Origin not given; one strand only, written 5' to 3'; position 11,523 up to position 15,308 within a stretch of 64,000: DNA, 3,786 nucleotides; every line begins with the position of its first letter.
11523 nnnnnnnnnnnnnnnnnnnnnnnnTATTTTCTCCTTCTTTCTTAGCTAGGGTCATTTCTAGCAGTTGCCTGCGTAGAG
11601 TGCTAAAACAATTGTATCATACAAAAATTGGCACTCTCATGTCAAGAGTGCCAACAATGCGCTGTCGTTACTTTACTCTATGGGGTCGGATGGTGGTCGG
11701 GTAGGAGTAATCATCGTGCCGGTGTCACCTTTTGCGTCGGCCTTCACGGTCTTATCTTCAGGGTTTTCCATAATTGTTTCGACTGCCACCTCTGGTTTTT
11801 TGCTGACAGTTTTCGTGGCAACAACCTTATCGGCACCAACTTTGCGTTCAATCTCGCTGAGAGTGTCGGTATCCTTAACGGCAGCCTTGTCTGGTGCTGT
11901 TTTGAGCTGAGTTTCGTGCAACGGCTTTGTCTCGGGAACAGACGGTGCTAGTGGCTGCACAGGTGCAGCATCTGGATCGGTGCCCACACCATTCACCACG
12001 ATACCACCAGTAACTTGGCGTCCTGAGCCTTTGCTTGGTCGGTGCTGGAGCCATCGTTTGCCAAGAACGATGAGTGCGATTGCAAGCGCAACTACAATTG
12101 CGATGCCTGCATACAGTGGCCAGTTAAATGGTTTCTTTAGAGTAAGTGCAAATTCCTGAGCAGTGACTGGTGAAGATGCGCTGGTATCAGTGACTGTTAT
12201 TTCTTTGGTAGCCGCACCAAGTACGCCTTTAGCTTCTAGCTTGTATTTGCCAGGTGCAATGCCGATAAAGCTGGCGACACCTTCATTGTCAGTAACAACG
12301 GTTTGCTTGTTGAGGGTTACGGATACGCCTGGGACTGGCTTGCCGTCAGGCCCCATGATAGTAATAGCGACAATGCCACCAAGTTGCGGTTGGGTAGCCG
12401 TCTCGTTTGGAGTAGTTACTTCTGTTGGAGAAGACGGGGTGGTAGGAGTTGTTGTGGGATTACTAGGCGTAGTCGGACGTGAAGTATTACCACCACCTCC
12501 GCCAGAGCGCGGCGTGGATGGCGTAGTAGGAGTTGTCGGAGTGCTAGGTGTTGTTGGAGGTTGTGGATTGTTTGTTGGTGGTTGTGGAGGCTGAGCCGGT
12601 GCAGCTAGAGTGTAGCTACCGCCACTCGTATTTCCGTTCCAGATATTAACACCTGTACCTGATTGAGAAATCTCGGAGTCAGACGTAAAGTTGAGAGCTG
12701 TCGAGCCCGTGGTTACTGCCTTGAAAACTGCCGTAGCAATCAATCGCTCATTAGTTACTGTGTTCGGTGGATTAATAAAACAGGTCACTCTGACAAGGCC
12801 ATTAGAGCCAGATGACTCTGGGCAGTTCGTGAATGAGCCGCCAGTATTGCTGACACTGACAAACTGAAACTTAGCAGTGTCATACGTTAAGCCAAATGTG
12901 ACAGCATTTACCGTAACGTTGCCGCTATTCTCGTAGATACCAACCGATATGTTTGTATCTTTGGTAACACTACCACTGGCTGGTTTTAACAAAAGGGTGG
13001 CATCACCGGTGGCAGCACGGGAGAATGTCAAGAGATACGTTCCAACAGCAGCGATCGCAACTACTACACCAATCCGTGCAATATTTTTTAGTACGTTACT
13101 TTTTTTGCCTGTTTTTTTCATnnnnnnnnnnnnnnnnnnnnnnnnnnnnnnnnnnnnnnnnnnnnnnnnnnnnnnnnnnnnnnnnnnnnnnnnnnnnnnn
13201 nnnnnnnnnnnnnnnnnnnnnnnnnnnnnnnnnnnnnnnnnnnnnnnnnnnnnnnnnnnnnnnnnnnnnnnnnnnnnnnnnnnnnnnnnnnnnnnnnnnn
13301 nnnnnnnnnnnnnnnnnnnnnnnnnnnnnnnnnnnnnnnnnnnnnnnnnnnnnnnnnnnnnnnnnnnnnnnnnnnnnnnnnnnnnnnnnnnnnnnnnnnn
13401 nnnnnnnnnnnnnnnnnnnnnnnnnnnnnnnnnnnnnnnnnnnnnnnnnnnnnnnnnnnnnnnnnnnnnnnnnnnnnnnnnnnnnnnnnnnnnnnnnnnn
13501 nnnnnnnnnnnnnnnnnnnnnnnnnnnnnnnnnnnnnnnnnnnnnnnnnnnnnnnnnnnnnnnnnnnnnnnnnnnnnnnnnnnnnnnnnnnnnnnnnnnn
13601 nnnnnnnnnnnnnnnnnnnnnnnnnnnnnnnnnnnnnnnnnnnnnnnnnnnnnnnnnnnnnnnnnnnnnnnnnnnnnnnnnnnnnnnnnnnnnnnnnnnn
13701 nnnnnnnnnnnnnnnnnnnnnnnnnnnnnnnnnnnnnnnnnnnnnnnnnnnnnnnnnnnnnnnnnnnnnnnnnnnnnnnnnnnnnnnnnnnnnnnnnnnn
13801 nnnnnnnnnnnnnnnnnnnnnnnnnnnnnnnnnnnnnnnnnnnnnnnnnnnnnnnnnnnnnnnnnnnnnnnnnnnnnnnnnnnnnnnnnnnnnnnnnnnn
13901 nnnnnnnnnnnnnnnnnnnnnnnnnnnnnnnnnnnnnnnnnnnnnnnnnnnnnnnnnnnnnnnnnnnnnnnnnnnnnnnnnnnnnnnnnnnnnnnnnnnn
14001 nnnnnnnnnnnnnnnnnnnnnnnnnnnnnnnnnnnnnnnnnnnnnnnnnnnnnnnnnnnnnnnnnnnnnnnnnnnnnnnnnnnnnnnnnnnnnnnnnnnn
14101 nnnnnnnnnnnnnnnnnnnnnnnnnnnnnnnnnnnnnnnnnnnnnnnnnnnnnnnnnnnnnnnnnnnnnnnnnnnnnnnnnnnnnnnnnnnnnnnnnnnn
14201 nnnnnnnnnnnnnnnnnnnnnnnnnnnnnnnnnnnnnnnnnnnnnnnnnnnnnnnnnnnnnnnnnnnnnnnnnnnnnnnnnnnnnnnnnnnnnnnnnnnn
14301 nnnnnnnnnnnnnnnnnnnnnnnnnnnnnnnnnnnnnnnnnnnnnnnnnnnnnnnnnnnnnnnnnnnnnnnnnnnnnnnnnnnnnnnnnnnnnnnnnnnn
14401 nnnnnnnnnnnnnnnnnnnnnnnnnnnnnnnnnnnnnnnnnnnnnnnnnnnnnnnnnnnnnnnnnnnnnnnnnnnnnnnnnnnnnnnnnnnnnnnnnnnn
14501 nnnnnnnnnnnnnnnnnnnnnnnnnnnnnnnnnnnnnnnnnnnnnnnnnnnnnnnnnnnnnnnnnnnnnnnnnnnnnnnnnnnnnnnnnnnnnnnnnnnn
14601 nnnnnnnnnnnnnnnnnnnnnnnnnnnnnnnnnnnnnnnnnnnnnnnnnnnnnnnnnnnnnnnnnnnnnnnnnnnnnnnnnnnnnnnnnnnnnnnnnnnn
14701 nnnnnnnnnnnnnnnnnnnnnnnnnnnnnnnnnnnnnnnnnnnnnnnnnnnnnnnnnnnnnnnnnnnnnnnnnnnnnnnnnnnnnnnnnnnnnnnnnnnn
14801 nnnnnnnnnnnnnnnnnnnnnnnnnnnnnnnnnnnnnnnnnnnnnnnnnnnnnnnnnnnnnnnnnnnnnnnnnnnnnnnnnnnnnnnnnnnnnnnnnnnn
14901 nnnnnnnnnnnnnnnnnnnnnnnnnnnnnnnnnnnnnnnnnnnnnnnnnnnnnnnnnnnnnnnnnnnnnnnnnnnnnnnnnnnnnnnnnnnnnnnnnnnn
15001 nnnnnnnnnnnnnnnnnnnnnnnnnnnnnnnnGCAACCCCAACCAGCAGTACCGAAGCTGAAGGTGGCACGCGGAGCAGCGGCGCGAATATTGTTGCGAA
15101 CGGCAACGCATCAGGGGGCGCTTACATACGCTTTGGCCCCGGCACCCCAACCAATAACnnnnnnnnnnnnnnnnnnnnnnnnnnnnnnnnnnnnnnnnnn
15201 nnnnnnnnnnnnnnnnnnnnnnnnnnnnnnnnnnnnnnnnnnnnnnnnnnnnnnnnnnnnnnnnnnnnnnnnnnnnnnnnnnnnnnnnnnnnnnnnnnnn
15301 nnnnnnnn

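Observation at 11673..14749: Translationally coupled dockerin-cargo / membrane-anchored cohesin-like scaffold: a two-gene surface-display module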

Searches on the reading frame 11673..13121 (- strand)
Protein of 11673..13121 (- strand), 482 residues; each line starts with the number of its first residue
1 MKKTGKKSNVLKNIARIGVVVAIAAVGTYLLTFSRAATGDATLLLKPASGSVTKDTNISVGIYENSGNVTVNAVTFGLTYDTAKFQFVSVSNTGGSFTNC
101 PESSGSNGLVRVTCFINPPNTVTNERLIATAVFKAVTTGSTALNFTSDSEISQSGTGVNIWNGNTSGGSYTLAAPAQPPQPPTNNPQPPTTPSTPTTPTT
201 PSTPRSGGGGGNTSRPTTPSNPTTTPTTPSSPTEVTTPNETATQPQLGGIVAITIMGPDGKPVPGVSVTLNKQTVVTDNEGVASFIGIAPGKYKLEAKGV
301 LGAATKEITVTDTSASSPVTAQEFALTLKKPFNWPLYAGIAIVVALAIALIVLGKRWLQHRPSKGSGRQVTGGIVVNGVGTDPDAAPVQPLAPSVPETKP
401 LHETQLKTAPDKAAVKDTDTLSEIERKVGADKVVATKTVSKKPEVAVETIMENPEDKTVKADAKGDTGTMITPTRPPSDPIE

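Call 3: search_protein_families(library=pfam, proteins=[window:11673-13121:-], max_evalue=1)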
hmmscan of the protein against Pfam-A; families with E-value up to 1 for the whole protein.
window:11673-13121:- (482 aa): 9 families
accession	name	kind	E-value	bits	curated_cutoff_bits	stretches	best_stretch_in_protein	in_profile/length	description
PF13620.12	CarboxypepD_reg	-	7.4e-08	33.1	32.3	1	253-315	4-74/82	Carboxypeptidase regulatory-like domain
PF17802.7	SpaA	-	0.0011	19.5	23.1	1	260-296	13-57/91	Prealbumin-like fold domain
PF13715.12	CarbopepD_reg_2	-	0.0014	19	32.2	1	259-315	10-67/88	CarboxypepD_reg-like domain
PF17210.9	SdrD_B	-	0.0033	18.1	29.7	1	260-316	21-84/112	SdrD B-like domain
PF24025.1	Ig_DR_A0283-like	-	0.014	16.1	27.1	1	245-298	2-63/102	DR_A0283-like, Ig-like domain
PF11974.14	bMG3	-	0.027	14.9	34.9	1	259-327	24-99/103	Bacterial alpha-2-macroglobulin MG3 domain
PF00775.27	Dioxygenase_C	-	0.031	14.2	27.3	0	273-307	76-110/182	Dioxygenase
PF17789.7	MG4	-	0.1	13.3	24.7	1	252-286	19-59/95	Macroglobulin domain MG4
PF07495.19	Y_Y_Y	-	0.23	11.8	26.6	1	271-299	18-46/65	Y_Y_Y domain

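Call 4: search_protein_families(library=ncbifam, proteins=[window:11673-13121:-], max_evalue=1)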
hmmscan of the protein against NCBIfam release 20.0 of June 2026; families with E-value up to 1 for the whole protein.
window:11673-13121:- (482 aa): 0 families

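Call 5: search_solved_structures(query=window:11673-13121:-, max_evalue=10, show_alignments=3)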
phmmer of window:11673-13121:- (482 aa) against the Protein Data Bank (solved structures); distinct sequences matched with E-value up to 10: 7.
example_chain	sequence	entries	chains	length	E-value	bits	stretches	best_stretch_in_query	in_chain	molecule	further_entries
8tyx_A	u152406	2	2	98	0.055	15.9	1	365-436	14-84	Ubl(BilA)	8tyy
8tyz_B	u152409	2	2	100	0.058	15.8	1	365-436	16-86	Ubl(BilA)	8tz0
2jh2_A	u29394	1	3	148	0.2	14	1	51-139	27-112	O-GLCNACASE NAGJ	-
6tb4_J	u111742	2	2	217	0.23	13.8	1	176-218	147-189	Transcription initiation factor TFIID subunit 10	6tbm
2o4e_A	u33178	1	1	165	0.24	13.8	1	51-139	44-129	O-GlcNAcase nagJ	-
2ozn_A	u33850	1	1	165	0.29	13.5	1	51-139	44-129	O-GlcNAcase nagJ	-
8yzi_C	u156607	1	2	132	1.2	11.5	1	67-149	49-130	Spike protein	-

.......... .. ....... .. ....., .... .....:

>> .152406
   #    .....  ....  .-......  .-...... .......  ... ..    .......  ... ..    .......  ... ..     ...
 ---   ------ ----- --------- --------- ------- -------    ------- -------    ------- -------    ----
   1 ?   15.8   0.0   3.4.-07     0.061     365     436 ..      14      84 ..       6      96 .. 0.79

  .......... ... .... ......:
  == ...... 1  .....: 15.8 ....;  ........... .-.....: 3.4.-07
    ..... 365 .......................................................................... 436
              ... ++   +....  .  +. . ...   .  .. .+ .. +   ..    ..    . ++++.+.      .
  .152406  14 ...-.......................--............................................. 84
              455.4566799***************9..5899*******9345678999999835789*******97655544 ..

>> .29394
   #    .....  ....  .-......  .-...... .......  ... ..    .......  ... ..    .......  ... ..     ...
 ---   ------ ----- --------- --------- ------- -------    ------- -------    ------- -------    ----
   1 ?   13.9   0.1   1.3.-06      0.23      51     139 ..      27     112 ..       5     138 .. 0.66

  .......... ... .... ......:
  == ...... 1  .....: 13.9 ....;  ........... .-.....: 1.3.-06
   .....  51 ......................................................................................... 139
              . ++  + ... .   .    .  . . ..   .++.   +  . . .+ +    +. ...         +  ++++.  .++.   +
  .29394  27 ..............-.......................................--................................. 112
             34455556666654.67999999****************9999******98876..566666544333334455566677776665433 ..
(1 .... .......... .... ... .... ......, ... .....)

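Call 31: find_related_loci(query=window:11673-13121:-, collection=genome_contigs, flank=6000)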
Query window:11673-13121:- (482 aa) in genome_contigs; peptide patterns used: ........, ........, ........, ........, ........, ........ (x = any residue, [..] = any of these).
258 stretches matched a pattern, but none encodes a relative of the query by tblastn (E <= 1e-3).

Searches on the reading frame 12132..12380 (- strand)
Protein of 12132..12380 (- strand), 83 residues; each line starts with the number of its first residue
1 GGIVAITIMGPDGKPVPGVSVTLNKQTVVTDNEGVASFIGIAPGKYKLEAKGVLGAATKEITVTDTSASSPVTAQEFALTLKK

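Call 33: find_related_loci(query=A3, collection=genome_contigs, flank=6000)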
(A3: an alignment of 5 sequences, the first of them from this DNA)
Query A3 (83 aa) in genome_contigs; peptide patterns used: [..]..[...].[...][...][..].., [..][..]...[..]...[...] (x = any residue, [..] = any of these).
42 stretches matched a pattern; 3 encode a relative of the query (tblastn E <= 1e-3); 3 distinct loci.
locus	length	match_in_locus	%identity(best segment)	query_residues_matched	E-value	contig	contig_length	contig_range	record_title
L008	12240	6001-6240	62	2-83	8e-30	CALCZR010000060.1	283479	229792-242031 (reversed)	MAG TPA_asm: uncultured Candidatus Saccharibacteria bacterium isolate SRR6231146_bin.58_CONCOCT_v1.1_MAG genome assembly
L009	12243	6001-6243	67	2-83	2e-29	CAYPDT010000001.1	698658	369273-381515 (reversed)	MAG TPA_asm: uncultured Candidatus Saccharibacteria bacterium isolate SRP170004_co1_264 genome assembly, contig: NODE_6_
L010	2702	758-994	48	2-83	3e-18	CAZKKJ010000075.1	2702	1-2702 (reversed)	MAG TPA_asm: uncultured Candidatus Saccharibacteria bacterium isolate SRP342105_co1_130 genome assembly, contig: NODE_59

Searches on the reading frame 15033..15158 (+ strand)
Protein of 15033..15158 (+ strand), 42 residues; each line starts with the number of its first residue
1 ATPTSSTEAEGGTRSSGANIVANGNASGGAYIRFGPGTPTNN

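Call 81: search_protein_families(library=pfam, proteins=[window:15033-15158:+], max_evalue=10)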
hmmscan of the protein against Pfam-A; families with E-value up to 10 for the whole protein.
seq(42 aa): 0 families

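Call 83: search_solved_structures(query=A6, max_evalue=10, show_alignments=4)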
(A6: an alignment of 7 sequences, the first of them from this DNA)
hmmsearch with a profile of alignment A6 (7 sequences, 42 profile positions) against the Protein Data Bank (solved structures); distinct sequences matched with E-value up to 10: 3.
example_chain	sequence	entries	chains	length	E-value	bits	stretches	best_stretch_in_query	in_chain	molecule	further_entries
2z31_B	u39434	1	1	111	0.076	16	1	10-39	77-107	T-cell receptor beta-chain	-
7ehg_A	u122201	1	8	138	0.8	12.7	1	4-31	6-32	MiXBM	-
2w3j_A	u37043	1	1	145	4.3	10.4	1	2-40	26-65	CARBOHYDRATE BINDING MODULE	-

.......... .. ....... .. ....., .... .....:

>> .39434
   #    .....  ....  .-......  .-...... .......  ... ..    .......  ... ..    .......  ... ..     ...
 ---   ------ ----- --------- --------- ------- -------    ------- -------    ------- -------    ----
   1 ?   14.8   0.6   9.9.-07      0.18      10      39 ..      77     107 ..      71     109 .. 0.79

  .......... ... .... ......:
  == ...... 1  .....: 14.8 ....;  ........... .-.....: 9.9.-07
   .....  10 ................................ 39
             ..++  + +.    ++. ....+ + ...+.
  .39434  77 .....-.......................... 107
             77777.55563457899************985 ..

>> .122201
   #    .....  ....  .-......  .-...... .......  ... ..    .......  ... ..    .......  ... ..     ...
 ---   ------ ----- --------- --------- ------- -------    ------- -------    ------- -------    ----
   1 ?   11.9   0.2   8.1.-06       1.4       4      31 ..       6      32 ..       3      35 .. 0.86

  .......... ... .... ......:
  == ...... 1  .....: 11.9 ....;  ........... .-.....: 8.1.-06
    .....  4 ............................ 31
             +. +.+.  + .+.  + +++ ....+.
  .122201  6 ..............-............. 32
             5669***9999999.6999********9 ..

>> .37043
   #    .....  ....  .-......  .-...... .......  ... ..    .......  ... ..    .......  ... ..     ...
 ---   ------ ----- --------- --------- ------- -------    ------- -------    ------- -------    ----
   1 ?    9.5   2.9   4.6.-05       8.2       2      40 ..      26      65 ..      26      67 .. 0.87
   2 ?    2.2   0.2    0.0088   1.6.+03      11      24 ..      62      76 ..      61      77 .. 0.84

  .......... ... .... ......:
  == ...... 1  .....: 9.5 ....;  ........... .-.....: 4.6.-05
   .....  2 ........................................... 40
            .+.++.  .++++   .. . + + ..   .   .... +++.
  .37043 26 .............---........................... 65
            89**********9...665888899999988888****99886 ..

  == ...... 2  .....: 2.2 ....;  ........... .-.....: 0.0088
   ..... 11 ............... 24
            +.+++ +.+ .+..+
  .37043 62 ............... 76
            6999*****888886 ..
